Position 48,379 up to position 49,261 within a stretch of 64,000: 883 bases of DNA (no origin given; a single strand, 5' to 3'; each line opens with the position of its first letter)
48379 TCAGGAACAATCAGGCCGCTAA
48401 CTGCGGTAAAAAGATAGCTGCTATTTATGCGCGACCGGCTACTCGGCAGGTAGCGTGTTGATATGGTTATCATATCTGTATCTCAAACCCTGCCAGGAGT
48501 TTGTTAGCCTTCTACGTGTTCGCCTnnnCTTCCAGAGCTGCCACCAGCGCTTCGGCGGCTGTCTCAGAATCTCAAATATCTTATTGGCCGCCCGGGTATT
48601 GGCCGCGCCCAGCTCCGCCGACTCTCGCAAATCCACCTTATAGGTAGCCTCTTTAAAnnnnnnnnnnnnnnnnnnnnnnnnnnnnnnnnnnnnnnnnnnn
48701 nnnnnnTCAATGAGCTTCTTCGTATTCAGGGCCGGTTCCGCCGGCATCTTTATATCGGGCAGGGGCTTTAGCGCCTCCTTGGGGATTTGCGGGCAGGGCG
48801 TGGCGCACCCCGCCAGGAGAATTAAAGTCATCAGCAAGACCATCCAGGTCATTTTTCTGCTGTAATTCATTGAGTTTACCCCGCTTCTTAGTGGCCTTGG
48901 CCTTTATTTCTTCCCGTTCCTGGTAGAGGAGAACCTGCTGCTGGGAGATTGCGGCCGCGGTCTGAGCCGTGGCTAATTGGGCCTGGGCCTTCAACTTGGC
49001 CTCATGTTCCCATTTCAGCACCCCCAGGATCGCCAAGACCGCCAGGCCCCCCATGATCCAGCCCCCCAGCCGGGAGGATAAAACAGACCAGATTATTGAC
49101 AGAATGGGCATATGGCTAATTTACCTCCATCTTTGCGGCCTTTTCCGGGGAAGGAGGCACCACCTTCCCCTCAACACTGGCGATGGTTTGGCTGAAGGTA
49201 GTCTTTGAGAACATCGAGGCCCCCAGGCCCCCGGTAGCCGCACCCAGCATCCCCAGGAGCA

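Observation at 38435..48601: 10-kb island bracketed by 142-bp imperfect direct repeats that duplicate the 3' end of the prophage o-spanin gene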

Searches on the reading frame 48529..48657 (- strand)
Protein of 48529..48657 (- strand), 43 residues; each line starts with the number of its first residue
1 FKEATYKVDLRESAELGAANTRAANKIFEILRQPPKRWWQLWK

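Call 49: find_related_loci(query=A5, collection=metagenome_contigs, flank=10000)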
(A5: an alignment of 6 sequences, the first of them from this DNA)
Query A5 (43 aa) in metagenome_contigs; peptide patterns used: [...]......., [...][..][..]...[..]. (x = any residue, [..] = any of these).
600 stretches matched a pattern (row limit reached: there are more); 11 encode a relative of the query (tblastn E <= 1e-3); 11 distinct loci.
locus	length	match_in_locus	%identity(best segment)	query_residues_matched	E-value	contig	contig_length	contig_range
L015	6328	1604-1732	100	1-43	8e-27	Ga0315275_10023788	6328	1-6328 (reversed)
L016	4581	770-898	100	1-43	2e-26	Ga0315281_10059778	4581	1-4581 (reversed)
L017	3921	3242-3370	98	1-43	2e-26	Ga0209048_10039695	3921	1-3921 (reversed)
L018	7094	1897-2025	98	1-43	3e-26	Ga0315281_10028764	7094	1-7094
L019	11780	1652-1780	70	1-43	2e-19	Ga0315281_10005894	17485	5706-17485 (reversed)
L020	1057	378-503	71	2-43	9e-19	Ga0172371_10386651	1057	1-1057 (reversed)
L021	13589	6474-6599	71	2-43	1e-18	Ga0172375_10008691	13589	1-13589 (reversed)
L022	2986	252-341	87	14-43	1e-14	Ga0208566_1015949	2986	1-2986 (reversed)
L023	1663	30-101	83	14-37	5e-9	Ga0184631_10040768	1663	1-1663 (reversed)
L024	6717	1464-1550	45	15-43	3e-6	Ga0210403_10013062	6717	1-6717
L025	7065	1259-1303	53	29-43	1e-5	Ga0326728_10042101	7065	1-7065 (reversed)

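Call 64: search_protein_families(library=pfam, proteins=[L015:2271-3551:-, L015:4140-5963:+, L015:3463-3927:+, L016:1590-2765:+, L016:1219-1593:+, L016:2842-3243:+, L016:3240-3803:+, L022:1523-2122:-, L022:2289-2933:+, L018:6360-7043:-], max_evalue=0.01)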
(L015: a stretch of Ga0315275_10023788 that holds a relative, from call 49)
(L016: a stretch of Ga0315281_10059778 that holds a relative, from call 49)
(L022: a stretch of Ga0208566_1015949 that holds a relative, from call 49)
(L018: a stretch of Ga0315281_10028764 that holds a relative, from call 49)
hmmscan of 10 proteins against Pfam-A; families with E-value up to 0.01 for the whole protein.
L015:2271-3551:- (426 aa): 3 families
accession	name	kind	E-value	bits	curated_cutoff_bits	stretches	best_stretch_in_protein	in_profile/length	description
PF04140.19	ICMT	-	6e-07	30.2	24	1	110-164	36-93/95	Isoprenylcysteine carboxyl methyltransferase (ICMT) family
PF04191.18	PEMT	-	3.2e-06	28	25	1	99-170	29-104/105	Phospholipid methyltransferase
PF06966.17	DUF1295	-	0.001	19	20.4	1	73-179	116-235/235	Protein of unknown function (DUF1295)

L015:4140-5963:+ (607 aa): 7 families
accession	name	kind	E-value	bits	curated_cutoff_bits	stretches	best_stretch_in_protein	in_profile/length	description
PF02518.31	HATPase_c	-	7.9e-28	97.6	26.4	1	503-606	2-109/111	Histidine kinase-, DNA gyrase B-, and HSP90-like ATPase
PF00512.31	HisKA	-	7.1e-11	42.4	26.9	1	396-457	3-63/66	His Kinase A (phospho-acceptor) domain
PF02743.24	dCache_1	-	1.5e-07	31.7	45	1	47-234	3-192/240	Cache domain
PF08269.17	dCache_2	-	1.4e-05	24.8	26.5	1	209-277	198-263/298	Cache domain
PF13581.12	HATPase_c_2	-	0.00014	22.3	27.4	1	511-584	40-112/127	Histidine kinase-like ATPase domain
PF14501.12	HATPase_c_5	-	0.00067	20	22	1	508-592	7-90/102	GHKL domain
PF01991.23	vATP-synt_E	-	0.0087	15.9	24.2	0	430-533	17-120/199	ATP synthase (E/31 kDa) subunit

L015:3463-3927:+ (154 aa): 0 families

L016:1590-2765:+ (391 aa): 2 families
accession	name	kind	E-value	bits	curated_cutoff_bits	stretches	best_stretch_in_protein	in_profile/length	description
PF04208.19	MtrA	-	6.7e-36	124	25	1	106-264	3-155/173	Tetrahydromethanopterin S-methyltransferase, subunit A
PF14251.12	PterinBD-DUF4346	-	1.7e-20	74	29.6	1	288-366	2-86/86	PterinBD-DUF4346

L016:1219-1593:+ (124 aa): 10 families
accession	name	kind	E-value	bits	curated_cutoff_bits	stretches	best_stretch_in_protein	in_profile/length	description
PF25212.1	HVO_A0114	-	9.4e-08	32.2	27.6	1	35-95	15-74/84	HVO_A0114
PF12840.13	HTH_20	-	2.8e-07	30.8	27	1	40-87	1-48/51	Helix-turn-helix domain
PF12802.13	MarR_2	-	1.9e-06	28.3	27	1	43-87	5-50/61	MarR family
PF01022.26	HTH_5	-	1.8e-05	25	22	1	43-87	2-45/47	Bacterial regulatory protein, arsR family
PF01047.28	MarR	-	8.2e-05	22.9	24.6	1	42-87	2-47/59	MarR family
PF13545.12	HTH_Crp_2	-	0.00031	21.1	27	1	62-103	27-64/70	Crp-like helix-turn-helix domain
PF24035.1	DUF7344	-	0.0042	17.8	27.8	0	37-70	1-33/76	Domain of unknown function (DUF7344)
PF13412.12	HTH_24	-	0.0058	16.6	21.9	1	42-86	2-46/48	Winged helix-turn-helix DNA-binding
PF24038.1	DUF7347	-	0.0078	16.9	27.6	1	35-60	3-30/77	Domain of unknown function (DUF7347)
PF01978.25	TrmB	-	0.0099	16.2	25.6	0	48-103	13-67/68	Sugar-specific transcriptional regulator TrmB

L016:2842-3243:+ (133 aa): 0 families

L016:3240-3803:+ (187 aa): 0 families

L022:1523-2122:- (199 aa): 0 families

L022:2289-2933:+ (214 aa): 1 family
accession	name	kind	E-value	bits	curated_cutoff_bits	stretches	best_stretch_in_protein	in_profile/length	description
PF00589.27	Phage_integrase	-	8.9e-20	71.6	27.1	1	24-180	4-167/172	Phage integrase family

L018:6360-7043:- (227 aa): 2 families
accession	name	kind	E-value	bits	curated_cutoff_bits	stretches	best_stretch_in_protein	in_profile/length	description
PF03459.23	TOBE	-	3.1e-25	88.6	22.3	2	163-224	3-64/64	TOBE domain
PF00589.27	Phage_integrase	-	0.00013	22.2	27.1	1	29-64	129-164/172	Phage integrase family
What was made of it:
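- Tried and rejected: The ORF after the spanin in L015 as an integrase: it is an ICMT-like methyltransferase (call 64).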

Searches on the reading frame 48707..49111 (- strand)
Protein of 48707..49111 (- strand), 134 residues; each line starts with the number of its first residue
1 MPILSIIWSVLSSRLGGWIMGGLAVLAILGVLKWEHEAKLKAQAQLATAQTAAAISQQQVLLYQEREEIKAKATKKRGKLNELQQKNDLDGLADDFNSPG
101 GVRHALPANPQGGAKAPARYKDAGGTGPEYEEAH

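Call 8: search_protein_families(library=pfam, proteins=[window:48707-49111:-], max_evalue=0.01)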
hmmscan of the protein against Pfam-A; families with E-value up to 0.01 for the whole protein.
window:48707-49111:- (134 aa): 0 families

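Call 14: find_encoding_contigs(protein=window:48707-49111:-, flank=10000, max_places=10)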
Protein window:48707-49111:- (134 aa): no gene with exactly this product is on record in the collection.

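Call 84: search_protein_families(library=ncbifam, proteins=[window:48707-49111:-], max_evalue=0.01)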
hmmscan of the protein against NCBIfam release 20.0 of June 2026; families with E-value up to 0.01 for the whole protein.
window:48707-49111:- (134 aa): 0 families
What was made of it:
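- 48526..49111 (-): Overlapping spanin pair. The o-spanin is 48526-48870 (lipobox LLAGC). The i-spanin is 48707-49111 (N-terminal hydrophobic segment). No HMM hit (calls 8, 84).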
